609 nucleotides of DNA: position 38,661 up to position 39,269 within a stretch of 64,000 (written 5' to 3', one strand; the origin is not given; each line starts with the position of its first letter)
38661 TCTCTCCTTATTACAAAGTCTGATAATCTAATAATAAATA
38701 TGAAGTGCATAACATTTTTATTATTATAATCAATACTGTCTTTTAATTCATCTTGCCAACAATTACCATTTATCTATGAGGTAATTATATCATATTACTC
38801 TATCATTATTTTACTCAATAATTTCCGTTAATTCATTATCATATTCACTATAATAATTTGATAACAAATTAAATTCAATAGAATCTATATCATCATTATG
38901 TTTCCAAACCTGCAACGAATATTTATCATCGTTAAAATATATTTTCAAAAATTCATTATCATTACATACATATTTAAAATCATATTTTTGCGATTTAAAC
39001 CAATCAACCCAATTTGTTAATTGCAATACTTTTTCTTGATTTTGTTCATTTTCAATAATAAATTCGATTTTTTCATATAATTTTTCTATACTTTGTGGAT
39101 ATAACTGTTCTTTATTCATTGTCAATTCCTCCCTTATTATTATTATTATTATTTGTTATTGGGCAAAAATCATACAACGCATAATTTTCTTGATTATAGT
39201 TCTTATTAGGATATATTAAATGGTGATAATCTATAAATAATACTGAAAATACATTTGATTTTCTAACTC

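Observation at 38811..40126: Panacea (DUF4065/SocA-like) antitoxin gene coupled to two unrecognisable genes: candidate new PanA-associated toxin, possibly tripartite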

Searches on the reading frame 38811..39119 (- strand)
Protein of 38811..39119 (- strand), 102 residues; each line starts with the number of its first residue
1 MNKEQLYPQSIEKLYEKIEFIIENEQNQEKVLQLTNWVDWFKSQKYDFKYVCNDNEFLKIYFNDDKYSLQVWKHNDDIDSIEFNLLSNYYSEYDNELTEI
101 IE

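Call 3: search_protein_families(library=pfam, proteins=[window:38811-39119:-], max_evalue=1)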
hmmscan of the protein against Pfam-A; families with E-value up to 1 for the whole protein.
window:38811-39119:- (102 aa): 1 family
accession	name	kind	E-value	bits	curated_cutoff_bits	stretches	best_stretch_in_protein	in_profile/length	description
PF21817.3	CapR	-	0.12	13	24.2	1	18-55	2-42/67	CapR homology domain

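Call 4: search_protein_families(library=padloc, proteins=[window:38811-39119:-], max_evalue=1)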
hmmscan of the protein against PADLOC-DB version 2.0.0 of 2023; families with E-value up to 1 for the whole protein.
window:38811-39119:- (102 aa): 0 families

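Call 5: search_protein_families(library=ncbifam, proteins=[window:38811-39119:-], max_evalue=1)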
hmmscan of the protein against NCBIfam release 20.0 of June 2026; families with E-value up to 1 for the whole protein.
window:38811-39119:- (102 aa): 0 families

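Call 6: search_protein_families(library=phrogs, proteins=[window:38811-39119:-], max_evalue=1)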
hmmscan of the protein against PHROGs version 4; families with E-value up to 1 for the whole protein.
window:38811-39119:- (102 aa): 1 family
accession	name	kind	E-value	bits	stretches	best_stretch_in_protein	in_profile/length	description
phrog_1101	-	tail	0.95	8.1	0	16-95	1250-1333/1405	tail protein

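Call 16: find_homologous_proteins(query=window:38811-39119:-, max_evalue=0.01)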
Query window:38811-39119:- (102 aa): 14 proteins with E <= 0.01 among 14 candidates.
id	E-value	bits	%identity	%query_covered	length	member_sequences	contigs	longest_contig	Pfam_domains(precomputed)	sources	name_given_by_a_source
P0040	7.2e-57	208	94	100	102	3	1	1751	-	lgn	-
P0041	3.9e-50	186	81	100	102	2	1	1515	-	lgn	-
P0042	9.2e-47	175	79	100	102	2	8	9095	-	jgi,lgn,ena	-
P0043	1.3e-42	162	67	99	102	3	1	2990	-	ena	-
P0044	3.4e-42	161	72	98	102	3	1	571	-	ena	-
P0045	6.0e-42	160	72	100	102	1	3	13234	-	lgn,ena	-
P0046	4.3e-39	151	65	98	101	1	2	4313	-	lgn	-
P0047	1.5e-37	146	70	100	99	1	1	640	-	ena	-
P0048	2.5e-37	145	66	99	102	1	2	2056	-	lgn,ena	-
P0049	2.2e-36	142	65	99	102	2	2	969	-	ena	-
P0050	2.4e-35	139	63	99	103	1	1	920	-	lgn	-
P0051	1.8e-34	136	62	99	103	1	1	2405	-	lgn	-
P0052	4.9e-33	131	58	100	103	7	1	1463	-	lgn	-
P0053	1.3e-32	130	60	99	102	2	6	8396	-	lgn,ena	-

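Call 26: predict_structure(alignment_id=A2)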
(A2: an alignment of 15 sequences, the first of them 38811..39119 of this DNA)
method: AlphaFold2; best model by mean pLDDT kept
length: 102 residues; sequences in the alignment: 15
mean_pLDDT: 85.6   pTM: 0.77
mean pLDDT of the five models: 85.6, 84.7, 82.8, 82.5, 81.0
residues with pLDDT >= 90: 56; 70-90: 32; 50-70: 14; < 50: 0
segments of 3 or more residues with pLDDT < 50: none
pLDDT, mean of each block of 10 residues (from residue 1): 80 93 93 94 82 93 91 90 87 61 54
secondary structure, 60 per line:
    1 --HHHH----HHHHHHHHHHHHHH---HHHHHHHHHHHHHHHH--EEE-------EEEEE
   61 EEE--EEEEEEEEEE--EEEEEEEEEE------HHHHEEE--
elements in order: H3-6 H11-24 H28-43 E46-48 E56-63 E66-75 E78-87 H94-97 E98-100

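Call 30: fold_search(model_id=the predicted structure, library=pdb)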
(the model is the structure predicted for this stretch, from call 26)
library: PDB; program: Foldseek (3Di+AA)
matches with E <= 10: 401; with E <= 0.001: 0
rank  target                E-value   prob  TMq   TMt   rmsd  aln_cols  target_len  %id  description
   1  9kby_A                7.3e-01  0.08  0.19  0.04  15.2        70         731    8  Cryo-EM structure of DCL4-Hairpin RNA complex (released 2026-02-18)
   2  4ckn_D                1.4e+00  0.13  0.26  0.16  13.3        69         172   14  Structure of an N-terminal fragment of Leishmania SAS-6 containing parts of its coiled coil domain, F257E mutant (released 2014-03-05)
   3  7btb_D                1.4e+00  0.15  0.26  0.11   9.0        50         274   14  Cryo-EM structure of pre-60S ribosome from Saccharomyces cerevisiae rpl4delta63-87 strain at 3.22 Angstroms resolution (released 2020-10-28)
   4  7qep_L5               1.5e+00  0.15  0.26  0.10   8.9        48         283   10  Cryo-EM structure of the ribosome from Encephalitozoon cuniculi (released 2022-02-09)
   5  6n8j_D                1.6e+00  0.14  0.26  0.11   8.7        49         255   14  Cryo-EM structure of late nuclear (LN) pre-60S ribosomal subunit (released 2019-03-13)
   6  8vl3_MODEL_1_A        1.6e+00  0.08  0.22  0.22   8.8        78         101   18  Solution NMR structure of de novo designed protein F3 parent (released 2024-08-07)
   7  7oh3_D                1.8e+00  0.14  0.27  0.11   8.7        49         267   12  Nog1-TAP associated immature ribosomal particle population B from S. cerevisiae (released 2021-11-03)
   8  5xck_B                2.0e+00  0.13  0.18  0.11   3.5        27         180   18  Crystal structure of Vps29 double mutant (D62A/H86A) from Entamoeba histolytica (released 2017-10-18)
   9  3f9m                  2.0e+00  0.08  0.29  0.07  15.8        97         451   13  Human pancreatic glucokinase in complex with glucose and activator showing a mobile flap (released 2008-12-02)
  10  8p9a_CG               2.0e+00  0.07  0.22  0.09   8.7        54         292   11  80S yeast ribosome in complex with Methyllissoclimide (released 2024-11-27)
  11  8yld_G                2.1e+00  0.14  0.27  0.11   8.7        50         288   14  State 4a (S4a) of yeast 80S ribosome bound to 2 tRNAs and open eEF3 and eEF2 during translocation (released 2024-12-11)
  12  6ylg_D                2.1e+00  0.10  0.24  0.11   8.8        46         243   15  Rix1-Rea1 pre-60S particle - 60S core, body 1 (rigid body refinement) (released 2020-07-29)
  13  7oya_D1               2.1e+00  0.09  0.22  0.09   8.0        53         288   13  Cryo-EM structure of the 1 hpf zebrafish embryo 80S ribosome (released 2022-07-13)
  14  7ohq_D                2.2e+00  0.11  0.25  0.11   8.4        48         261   14  Nog1-TAP associated immature ribosomal particle population C from S. cerevisiae (released 2021-11-03)
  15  7nn3_A                2.2e+00  0.04  0.21  0.07  12.7        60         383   22  A carbohydrate esterase family 15 (CE15) glucuronoyl esterase from Caldicellulosiruptor kristjansonii (released 2021-07-07)
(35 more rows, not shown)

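Call 66: find_homologous_proteins(query=A4, max_evalue=0.01)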
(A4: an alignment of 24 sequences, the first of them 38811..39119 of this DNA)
Query A4 (24 sequences) (102 aa, profile of the alignment): 34 proteins with E <= 0.01 among 443 candidates.
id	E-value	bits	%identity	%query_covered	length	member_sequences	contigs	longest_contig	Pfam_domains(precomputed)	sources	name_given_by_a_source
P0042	5.2e-42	160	79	100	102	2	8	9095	-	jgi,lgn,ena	-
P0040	8.5e-42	159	94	100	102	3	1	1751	-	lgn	-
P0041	4.0e-41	157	81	100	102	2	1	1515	-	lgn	-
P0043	4.3e-41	157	67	99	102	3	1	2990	-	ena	-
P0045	6.8e-41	156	72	100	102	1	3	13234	-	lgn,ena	-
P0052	2.1e-40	155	58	100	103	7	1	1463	-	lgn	-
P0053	5.2e-40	154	60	99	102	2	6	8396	-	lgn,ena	-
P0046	1.8e-39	152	65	98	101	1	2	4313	-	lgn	-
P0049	2.5e-39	151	65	99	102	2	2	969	-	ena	-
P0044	2.9e-39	151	72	98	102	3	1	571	-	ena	-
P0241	6.2e-39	150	61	96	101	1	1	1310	-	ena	-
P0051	2.5e-38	148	62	99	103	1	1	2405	-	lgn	-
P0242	3.1e-38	148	61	98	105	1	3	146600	-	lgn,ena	-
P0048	6.8e-38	147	66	99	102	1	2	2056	-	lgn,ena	-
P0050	1.1e-37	146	63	99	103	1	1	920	-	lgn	-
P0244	1.8e-34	136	43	100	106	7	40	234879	-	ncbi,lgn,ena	-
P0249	2.0e-32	129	55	100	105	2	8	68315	-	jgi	-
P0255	1.6e-20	91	35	93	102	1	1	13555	-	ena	-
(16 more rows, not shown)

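Call 67: search_protein_families(library=pfam, alignment_id=A4, max_evalue=10)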
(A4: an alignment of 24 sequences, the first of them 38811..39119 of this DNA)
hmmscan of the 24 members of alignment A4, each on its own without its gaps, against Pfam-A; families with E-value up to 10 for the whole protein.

A. member 1, window:38811-39119:- (102 aa): 1 family
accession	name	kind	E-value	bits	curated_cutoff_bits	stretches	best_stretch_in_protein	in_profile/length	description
PF21817.3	CapR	-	0.12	13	24.2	1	18-55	2-42/67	CapR homology domain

B. families by the number of members that match (of 24 scanned): 24 families
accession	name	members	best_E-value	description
PF16727.10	REV1_C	4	0.0033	DNA repair protein REV1 C-terminal domain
PF11303.13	DUF3105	4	0.0063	Protein of unknown function (DUF3105)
PF01555.25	N6_N4_Mtase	2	0.028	DNA methylase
PF09178.16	MGTA_C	2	0.053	4-alpha-glucanotransferase, C-terminal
PF23589.2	WH_AprA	2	0.13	AprA winged helix domain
PF14171.11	SpoIISA_toxin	1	0.0018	Toxin SpoIISA, type II toxin-antitoxin system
PF22222.1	Cpf1_PI-like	1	0.0085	CRISPR-associated endonuclease Cpf1 PI domain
PF15200.11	KRTDAP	1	0.01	Keratinocyte differentiation-associated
PF21538.2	Med15_M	1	0.018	ARC105/Med15 mediator subunit central domain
PF03525.20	Meiotic_rec114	1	0.046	Meiotic recombination protein Rec7 N-terminal domain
PF03930.20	Flp_N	1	0.048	Recombinase Flp protein N-terminus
PF10804.13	DUF2538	1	0.062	Protein of unknown function (DUF2538)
PF24055.2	POL3_N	1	0.08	DNA polymerase delta catalytic subunit-like, N-terminal domain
PF09893.14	DUF2120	1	0.086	Uncharacterized protein conserved in archaea (DUF2120)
PF24980.1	LSU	1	0.086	Response to Low Sulfur (LSU) family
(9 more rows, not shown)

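Call 68: find_encoding_contigs(protein=P0244, flank=4000, max_places=5)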
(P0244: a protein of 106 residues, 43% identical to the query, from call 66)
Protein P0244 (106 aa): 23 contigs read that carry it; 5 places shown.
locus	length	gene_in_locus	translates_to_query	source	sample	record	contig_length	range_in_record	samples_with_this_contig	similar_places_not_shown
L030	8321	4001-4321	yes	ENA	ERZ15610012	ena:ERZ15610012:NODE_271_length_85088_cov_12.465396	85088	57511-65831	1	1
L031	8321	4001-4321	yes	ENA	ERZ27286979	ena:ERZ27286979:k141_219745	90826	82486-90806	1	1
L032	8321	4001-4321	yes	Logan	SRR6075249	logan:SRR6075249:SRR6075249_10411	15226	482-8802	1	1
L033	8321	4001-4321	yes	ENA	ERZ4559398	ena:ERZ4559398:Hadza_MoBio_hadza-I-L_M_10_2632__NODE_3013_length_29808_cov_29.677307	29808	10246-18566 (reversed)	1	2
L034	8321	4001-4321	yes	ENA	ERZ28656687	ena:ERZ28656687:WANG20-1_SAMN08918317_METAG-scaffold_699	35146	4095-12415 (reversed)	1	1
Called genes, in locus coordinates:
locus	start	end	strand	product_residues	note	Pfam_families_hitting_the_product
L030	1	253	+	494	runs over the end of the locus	PF01336:tRNA_anti-codon, PF00152:tRNA-synt_2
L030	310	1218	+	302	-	-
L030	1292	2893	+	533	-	PF03606:DcuC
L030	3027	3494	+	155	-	PF13274:SocA_Panacea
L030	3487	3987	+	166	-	-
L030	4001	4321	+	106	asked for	-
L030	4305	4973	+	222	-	-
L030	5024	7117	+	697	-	PF02861:Clp_N, PF05621:TniB, PF23569:NBD_SMAX1, PF00004:AAA, PF17871:AAA_lid_9, PF00158:Sigma54_activat, PF00004:AAA, PF07724:AAA_2, +10 more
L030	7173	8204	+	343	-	PF21939:Gp10_C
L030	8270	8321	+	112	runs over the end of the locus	-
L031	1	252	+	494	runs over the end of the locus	PF01336:tRNA_anti-codon, PF00152:tRNA-synt_2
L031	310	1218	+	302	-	-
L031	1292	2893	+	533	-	PF03606:DcuC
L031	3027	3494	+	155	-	PF13274:SocA_Panacea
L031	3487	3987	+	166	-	-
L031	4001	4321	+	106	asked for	-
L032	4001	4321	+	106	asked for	-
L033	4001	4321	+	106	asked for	-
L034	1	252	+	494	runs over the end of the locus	PF01336:tRNA_anti-codon, PF00152:tRNA-synt_2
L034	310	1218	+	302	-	-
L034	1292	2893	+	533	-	PF03606:DcuC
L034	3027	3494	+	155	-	PF13274:SocA_Panacea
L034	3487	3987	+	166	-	-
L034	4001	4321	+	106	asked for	-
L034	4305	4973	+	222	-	-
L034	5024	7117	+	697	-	PF02861:Clp_N, PF05621:TniB, PF23569:NBD_SMAX1, PF00004:AAA, PF17871:AAA_lid_9, PF00158:Sigma54_activat, PF00004:AAA, PF07724:AAA_2, +10 more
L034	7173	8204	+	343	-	PF21939:Gp10_C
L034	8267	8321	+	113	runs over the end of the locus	-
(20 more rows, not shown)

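Call 69: find_encoding_contigs(protein=P0249, flank=4000, max_places=3)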
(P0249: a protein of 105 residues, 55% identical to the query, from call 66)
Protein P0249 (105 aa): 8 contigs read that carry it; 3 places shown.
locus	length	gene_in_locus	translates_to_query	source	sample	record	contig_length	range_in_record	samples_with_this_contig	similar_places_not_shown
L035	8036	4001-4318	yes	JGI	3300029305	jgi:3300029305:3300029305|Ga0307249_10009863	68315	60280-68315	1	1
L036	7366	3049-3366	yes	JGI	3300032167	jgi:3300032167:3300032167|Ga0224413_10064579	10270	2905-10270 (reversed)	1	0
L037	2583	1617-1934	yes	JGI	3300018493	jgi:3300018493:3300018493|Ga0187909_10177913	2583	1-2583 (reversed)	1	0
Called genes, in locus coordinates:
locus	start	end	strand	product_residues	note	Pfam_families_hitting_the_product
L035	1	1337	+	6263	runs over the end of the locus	-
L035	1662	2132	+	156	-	-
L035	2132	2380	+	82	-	PF13744:HTH_37 (weak), PF13560:HTH_31, PF01381:HTH_3, PF12844:HTH_19 (weak)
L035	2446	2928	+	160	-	-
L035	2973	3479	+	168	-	PF13274:SocA_Panacea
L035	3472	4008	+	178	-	-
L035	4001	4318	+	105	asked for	-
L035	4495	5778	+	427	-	PF13742:tRNA_anti_2, PF01336:tRNA_anti-codon, PF02601:Exonuc_VII_L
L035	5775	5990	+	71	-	PF02609:Exonuc_VII_S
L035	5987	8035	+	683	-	?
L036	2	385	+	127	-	?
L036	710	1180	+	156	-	-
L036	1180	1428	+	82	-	PF13744:HTH_37 (weak), PF13560:HTH_31, PF01381:HTH_3, PF12844:HTH_19 (weak)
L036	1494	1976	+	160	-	-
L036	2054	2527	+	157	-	PF13274:SocA_Panacea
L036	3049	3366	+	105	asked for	-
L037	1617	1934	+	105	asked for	-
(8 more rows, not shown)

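Call 70: find_encoding_contigs(protein=P0255, flank=4000, max_places=3)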
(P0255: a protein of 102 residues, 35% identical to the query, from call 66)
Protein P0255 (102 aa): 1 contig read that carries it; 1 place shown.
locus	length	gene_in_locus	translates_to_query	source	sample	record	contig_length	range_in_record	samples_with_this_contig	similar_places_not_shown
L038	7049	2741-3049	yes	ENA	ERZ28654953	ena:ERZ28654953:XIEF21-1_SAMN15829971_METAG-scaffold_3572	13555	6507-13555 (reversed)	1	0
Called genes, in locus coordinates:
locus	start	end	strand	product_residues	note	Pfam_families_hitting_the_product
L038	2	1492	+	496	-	?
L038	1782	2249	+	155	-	PF13274:SocA_Panacea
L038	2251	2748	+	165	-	-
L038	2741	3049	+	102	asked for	-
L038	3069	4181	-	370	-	PF14657:Arm-DNA-bind_4, PF00589:Phage_integrase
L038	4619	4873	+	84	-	-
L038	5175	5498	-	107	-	-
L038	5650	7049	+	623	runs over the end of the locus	PF02086:MethyltransfD12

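Call 89: find_related_loci(query=A4, collection=viral_contigs, flank=5000)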
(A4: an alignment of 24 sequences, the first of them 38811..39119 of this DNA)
Query A4 (102 aa) in viral_contigs; peptide patterns used: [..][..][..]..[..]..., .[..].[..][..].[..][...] (x = any residue, [..] = any of these).
50 stretches matched a pattern, but none encodes a relative of the query by tblastn (E <= 1e-3).
